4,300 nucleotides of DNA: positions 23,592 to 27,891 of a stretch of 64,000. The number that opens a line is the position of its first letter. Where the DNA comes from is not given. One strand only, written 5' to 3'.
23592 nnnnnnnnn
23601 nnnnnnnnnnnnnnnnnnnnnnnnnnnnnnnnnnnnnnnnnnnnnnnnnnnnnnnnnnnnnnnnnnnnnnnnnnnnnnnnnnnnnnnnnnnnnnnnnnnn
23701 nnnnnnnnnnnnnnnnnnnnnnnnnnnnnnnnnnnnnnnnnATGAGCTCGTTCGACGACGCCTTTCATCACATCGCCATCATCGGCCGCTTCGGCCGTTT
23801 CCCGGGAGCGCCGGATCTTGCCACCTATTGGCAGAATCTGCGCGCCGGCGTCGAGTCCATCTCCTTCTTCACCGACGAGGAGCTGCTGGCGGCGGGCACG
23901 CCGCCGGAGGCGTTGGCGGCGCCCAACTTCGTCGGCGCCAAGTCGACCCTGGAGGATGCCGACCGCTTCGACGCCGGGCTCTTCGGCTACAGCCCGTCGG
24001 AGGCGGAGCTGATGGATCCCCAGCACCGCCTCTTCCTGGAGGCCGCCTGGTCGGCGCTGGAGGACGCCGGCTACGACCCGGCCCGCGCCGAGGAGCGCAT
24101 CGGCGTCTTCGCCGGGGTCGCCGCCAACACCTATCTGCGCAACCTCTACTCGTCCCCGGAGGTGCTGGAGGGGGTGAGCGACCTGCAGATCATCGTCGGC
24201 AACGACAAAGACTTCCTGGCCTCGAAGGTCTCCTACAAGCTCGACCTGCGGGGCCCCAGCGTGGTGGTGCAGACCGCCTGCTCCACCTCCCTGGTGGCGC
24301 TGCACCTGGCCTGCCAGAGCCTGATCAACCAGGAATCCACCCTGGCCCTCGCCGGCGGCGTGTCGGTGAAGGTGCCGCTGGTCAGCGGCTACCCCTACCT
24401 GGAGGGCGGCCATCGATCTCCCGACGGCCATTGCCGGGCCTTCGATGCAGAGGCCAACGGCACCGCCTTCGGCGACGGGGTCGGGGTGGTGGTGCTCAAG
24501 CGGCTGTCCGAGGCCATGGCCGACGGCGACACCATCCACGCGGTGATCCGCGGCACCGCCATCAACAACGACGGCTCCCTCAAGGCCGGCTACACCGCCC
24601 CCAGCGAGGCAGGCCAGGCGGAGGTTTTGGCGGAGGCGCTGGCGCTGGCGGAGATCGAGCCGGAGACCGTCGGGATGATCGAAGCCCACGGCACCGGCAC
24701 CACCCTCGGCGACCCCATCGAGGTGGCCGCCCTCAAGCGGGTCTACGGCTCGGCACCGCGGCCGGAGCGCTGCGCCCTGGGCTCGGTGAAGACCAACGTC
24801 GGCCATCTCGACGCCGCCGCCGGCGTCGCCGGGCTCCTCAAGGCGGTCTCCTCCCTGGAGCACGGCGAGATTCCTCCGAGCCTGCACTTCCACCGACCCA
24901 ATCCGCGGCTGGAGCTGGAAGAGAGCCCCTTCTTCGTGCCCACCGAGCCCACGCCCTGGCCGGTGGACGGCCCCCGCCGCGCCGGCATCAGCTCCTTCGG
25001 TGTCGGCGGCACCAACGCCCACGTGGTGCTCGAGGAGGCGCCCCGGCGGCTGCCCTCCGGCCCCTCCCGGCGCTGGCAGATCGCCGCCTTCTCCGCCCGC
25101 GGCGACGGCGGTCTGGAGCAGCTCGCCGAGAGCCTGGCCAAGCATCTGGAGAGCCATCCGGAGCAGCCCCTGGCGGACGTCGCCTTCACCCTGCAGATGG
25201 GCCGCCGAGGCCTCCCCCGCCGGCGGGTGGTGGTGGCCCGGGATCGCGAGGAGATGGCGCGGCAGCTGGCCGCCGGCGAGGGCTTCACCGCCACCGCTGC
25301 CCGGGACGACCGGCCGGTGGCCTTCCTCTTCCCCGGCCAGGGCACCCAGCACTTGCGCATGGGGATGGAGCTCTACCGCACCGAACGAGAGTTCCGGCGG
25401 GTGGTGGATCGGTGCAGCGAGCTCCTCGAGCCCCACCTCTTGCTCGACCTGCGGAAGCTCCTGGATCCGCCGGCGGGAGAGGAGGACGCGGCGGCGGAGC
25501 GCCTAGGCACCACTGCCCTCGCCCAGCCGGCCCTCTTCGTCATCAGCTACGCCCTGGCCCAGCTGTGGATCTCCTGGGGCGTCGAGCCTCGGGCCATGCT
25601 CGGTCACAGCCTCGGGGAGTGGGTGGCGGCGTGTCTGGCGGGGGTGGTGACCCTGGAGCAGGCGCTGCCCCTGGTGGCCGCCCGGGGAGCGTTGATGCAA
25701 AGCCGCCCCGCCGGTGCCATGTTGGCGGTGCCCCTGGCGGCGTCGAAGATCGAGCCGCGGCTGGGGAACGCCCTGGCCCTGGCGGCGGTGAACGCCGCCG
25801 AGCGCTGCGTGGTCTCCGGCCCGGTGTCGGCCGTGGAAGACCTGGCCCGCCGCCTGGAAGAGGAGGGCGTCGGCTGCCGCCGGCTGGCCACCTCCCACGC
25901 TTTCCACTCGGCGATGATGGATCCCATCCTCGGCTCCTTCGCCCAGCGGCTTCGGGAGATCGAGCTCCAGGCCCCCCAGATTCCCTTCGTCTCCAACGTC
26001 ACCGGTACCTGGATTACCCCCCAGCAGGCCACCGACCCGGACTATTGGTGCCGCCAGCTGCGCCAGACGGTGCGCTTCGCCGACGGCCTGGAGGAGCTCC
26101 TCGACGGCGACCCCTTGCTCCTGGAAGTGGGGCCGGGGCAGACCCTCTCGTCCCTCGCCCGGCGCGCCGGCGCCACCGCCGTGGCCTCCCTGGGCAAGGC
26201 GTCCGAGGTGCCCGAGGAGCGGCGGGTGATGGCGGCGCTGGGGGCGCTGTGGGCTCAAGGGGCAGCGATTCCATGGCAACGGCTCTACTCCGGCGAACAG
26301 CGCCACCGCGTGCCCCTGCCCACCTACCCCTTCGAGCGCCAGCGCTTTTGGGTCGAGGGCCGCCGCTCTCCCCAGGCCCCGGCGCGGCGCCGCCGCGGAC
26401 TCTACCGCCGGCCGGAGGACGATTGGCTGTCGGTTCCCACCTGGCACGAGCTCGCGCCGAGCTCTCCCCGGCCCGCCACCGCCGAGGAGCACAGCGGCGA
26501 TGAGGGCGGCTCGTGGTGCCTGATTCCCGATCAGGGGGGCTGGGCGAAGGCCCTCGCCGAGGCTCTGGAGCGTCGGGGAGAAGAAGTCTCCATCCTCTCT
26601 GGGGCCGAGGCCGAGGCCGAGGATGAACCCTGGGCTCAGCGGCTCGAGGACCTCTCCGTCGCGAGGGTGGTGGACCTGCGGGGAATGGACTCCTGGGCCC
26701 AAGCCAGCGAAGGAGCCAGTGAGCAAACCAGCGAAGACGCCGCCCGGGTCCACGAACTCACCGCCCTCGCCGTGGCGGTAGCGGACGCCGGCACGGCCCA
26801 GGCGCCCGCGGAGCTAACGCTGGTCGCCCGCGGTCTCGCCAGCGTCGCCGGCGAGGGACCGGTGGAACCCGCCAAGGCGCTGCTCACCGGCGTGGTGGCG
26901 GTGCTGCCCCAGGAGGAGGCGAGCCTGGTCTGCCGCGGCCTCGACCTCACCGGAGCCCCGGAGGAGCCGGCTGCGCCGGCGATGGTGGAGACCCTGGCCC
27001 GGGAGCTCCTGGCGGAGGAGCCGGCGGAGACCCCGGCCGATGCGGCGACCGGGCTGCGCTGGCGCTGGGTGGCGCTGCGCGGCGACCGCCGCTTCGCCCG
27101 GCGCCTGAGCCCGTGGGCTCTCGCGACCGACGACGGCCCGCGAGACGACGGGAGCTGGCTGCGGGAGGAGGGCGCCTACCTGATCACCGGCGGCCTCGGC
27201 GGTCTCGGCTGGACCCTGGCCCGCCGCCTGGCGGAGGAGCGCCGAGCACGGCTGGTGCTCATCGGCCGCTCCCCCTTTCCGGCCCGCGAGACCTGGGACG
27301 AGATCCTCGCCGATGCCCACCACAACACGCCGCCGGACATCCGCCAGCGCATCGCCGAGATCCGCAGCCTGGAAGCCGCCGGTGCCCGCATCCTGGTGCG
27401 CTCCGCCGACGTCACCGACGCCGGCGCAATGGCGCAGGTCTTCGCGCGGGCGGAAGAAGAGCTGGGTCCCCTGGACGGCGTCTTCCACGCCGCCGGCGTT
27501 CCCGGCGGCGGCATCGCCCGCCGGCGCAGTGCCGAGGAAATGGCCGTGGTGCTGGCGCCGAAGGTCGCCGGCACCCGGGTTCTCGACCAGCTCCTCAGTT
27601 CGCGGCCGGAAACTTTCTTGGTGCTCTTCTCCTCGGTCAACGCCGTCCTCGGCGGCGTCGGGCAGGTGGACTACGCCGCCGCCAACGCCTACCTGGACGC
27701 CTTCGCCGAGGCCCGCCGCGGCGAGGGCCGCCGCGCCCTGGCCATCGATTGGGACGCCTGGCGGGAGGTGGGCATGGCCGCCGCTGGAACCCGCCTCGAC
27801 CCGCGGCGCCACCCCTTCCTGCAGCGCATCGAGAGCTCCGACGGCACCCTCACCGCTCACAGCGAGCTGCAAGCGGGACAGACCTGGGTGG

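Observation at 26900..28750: Non-canonical reductive-loop order KS-AT-KR-DH-T in the final PKS module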

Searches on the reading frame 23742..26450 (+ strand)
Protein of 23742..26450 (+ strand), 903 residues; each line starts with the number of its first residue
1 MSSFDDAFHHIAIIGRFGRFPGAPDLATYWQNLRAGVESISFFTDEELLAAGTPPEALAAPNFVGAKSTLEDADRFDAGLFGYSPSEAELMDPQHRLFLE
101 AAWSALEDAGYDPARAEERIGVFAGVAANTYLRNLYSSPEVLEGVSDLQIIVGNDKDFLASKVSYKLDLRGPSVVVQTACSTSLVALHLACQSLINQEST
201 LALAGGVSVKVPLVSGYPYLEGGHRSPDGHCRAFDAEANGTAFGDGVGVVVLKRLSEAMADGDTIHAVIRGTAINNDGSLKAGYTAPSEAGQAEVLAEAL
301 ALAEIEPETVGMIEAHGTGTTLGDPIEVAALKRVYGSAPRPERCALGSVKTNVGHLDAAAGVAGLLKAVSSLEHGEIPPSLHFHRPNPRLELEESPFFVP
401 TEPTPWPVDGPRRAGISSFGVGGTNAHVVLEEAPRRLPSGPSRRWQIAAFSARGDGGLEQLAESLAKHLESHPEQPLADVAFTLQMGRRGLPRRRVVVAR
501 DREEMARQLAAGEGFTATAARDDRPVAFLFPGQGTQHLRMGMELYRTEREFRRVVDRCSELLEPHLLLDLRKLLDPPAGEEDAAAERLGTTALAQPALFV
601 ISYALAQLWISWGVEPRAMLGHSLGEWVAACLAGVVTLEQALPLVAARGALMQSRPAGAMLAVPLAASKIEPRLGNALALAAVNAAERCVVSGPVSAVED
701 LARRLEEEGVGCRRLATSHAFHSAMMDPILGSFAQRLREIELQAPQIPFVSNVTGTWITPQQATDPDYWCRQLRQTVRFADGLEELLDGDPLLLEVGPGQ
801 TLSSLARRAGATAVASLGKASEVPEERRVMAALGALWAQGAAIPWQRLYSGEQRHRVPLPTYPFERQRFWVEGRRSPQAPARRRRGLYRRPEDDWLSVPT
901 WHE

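Call 14: search_solved_structures(query=window:23742-26450:+, max_evalue=0.00001)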
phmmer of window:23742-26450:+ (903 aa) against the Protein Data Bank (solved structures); distinct sequences matched with E-value up to 0.00001: 212 (the best 60 are shown).
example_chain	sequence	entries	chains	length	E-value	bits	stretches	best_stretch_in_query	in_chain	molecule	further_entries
8xjy_A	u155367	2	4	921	2.8e-234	783.6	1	10-875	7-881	Polyketide synthase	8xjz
8xju_A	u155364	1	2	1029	4.5e-234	782.9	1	10-875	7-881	Polyketide synthase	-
7zma_A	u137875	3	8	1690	2.3e-206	691.2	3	10-556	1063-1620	Putative polyketide synthase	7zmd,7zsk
4mz0_A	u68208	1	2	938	1.2e-187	629.3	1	10-872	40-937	CurL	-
4wky_A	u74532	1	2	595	1.1e-180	606.2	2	9-519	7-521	Beta-ketoacyl synthase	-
4oqj_A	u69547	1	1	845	6.8e-175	587.1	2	10-562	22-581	PKS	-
9iyw_A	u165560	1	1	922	1.8e-160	539.4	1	9-873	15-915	Polyketide synthase,GfsA KSQ-AncAT chimeric protein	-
11sz_A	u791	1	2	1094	7.7e-158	530.7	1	11-873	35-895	6-deoxyerythronolide-B synthase, Erythronolide synthase EryA2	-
7s6b_A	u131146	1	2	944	4.9e-155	521.4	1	10-873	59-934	Polyketide synthase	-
7s6c_A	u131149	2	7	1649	2.5e-154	519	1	10-874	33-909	6-deoxyerythronolide-B synthase EryA2, modules 3 and 4, Lsd14 Polyketide synthase fusion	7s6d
7m7f_B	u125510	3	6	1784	6e-154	517.8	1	11-874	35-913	EryAI,6-deoxyerythronolide-B synthase EryA3, modules 5 and 6 chimera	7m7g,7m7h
8tjn_B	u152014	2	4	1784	6e-154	517.8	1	11-874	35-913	EryAI,6-deoxyerythronolide-B synthase EryA3, modules 5 and 6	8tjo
7m7i_B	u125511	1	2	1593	8.4e-154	517.3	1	11-874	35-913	EryAI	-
7m7j_B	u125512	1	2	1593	8.4e-154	517.3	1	11-874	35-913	EryAI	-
9pc6_A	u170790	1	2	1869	8.9e-154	517.2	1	10-877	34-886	6-deoxyerythronolide-B synthase,RifR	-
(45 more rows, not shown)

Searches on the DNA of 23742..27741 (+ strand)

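Call 53: search_dna_similar(query=window:23742-27741:+, collection=ecoli_genomes, mode=distant, max_rows=5, max_evalue=0.001)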
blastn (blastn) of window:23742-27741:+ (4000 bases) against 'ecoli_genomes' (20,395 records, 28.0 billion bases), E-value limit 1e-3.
Records with a match: 2270; places in all: 2845; records where one place covers at least 80% of the query: 0.
Genomes with a match: 2270 of 5426; with a place that covers at least 80% of the query: 0. Places per genome that has any: lowest 1, median 1, highest 4. On chromosomes: 2839 places; on plasmids: 6.
Best place of each record, by identity: 60-80% 2270.
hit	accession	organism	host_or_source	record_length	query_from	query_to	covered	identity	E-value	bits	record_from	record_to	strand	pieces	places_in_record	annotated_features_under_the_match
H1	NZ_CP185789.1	Escherichia coli strain M15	Homo sapiens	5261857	217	1190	24%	64.9%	9e-28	137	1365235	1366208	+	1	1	irp1: yersiniabactin polyketide synthase HMWP1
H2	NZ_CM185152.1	Escherichia coli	Human feces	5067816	217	1190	24%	64.9%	9e-28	137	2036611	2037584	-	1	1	irp1: yersiniabactin polyketide synthase HMWP1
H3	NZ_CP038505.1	Escherichia coli strain 28Eco12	Homo sapiens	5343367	217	1190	24%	64.7%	3e-27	134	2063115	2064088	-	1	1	irp1: yersiniabactin polyketide synthase HMWP1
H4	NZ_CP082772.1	Escherichia coli O2:H1 strain HM670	Homo sapiens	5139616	217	1190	24%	64.7%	9e-28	136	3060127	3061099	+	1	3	irp1: yersiniabactin polyketide synthase HMWP1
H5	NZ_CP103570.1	Escherichia coli strain 3045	Homo sapiens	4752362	217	1190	22%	66.5%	1e-26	200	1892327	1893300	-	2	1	irp1: yersiniabactin polyketide synthase HMWP1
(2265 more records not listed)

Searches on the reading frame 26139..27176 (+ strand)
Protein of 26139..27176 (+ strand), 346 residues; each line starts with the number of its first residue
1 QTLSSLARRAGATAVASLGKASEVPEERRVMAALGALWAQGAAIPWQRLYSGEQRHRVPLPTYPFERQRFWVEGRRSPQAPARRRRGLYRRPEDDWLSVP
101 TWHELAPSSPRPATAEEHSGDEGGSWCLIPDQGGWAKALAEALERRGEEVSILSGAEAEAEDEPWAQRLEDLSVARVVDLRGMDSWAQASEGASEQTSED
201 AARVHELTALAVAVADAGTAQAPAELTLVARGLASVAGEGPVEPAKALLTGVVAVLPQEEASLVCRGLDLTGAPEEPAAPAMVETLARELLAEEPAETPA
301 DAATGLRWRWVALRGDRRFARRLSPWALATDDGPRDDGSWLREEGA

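Call 81: search_protein_families(library=pfam, proteins=[window:26139-27176:+], max_evalue=10)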
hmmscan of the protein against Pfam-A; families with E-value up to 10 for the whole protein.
window:26139-27176:+ (346 aa): 1 family
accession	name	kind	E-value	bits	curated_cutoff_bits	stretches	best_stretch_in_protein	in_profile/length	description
PF23444.1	DUF7127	-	0.58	10.9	27.6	1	184-237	21-71/83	Family of unknown function (DUF7127)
